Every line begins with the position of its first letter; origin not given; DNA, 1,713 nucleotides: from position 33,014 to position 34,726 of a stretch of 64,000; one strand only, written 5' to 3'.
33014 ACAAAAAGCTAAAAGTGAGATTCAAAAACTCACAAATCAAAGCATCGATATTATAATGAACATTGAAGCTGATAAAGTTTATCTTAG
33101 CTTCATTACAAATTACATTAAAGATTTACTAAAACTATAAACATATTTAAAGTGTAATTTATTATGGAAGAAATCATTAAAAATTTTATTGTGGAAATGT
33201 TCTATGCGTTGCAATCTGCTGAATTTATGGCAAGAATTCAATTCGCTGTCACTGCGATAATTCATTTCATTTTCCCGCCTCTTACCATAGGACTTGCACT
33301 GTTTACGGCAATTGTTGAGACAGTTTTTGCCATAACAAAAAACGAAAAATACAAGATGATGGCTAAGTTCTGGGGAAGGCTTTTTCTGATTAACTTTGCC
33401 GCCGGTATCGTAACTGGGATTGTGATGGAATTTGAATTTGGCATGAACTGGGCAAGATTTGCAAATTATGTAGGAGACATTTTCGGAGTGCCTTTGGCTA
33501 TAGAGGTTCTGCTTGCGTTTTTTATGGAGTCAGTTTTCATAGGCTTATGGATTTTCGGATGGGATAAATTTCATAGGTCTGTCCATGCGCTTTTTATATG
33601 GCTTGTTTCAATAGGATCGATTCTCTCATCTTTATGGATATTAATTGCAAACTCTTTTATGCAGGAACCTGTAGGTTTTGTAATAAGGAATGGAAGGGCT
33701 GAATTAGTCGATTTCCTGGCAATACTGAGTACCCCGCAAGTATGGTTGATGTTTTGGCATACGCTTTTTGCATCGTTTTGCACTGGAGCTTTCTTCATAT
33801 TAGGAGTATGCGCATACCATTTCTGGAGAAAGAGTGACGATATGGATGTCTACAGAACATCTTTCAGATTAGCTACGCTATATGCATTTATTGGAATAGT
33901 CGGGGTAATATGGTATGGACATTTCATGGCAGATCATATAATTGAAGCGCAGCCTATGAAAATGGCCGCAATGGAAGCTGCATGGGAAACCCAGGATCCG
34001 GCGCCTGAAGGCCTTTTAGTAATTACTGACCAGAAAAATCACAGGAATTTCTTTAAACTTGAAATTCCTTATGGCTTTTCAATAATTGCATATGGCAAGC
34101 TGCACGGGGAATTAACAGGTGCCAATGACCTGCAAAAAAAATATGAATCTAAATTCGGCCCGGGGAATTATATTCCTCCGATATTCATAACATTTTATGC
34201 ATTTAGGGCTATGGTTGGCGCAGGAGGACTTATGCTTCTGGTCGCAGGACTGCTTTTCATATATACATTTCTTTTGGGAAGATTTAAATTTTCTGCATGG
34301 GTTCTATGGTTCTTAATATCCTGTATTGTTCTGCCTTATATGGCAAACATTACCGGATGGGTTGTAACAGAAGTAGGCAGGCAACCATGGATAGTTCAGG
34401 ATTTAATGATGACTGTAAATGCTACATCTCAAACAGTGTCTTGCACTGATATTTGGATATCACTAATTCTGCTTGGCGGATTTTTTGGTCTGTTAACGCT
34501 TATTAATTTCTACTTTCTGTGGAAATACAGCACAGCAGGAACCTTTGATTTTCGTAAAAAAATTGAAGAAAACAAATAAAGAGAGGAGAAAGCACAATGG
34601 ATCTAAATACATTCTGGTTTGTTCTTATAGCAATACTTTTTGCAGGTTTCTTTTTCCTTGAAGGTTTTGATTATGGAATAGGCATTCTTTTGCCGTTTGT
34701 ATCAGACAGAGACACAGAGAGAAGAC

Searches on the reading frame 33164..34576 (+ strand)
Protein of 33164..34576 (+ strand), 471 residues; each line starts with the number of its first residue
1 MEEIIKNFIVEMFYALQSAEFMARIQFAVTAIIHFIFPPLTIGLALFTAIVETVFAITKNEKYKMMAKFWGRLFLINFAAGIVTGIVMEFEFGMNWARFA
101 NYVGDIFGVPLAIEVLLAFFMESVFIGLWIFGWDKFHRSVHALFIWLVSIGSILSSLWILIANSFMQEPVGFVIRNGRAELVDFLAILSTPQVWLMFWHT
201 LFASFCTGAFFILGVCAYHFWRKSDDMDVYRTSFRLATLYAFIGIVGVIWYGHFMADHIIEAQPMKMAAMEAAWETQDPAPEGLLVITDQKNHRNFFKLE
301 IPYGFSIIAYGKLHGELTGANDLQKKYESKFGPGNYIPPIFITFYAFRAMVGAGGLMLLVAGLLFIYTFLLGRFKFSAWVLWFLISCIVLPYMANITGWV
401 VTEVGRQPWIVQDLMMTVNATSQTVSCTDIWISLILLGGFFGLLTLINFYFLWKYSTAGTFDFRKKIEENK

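Call 17: search_protein_families(library=pfam, proteins=[window:33164-34576:+], max_evalue=0.001)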
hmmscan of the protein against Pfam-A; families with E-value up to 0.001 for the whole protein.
window:33164-34576:+ (471 aa): 1 family
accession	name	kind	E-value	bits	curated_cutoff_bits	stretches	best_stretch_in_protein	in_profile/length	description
PF01654.22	Cyt_bd_oxida_I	-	2.3e-154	514.5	26.2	1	22-459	1-417/418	Cytochrome bd terminal oxidase subunit I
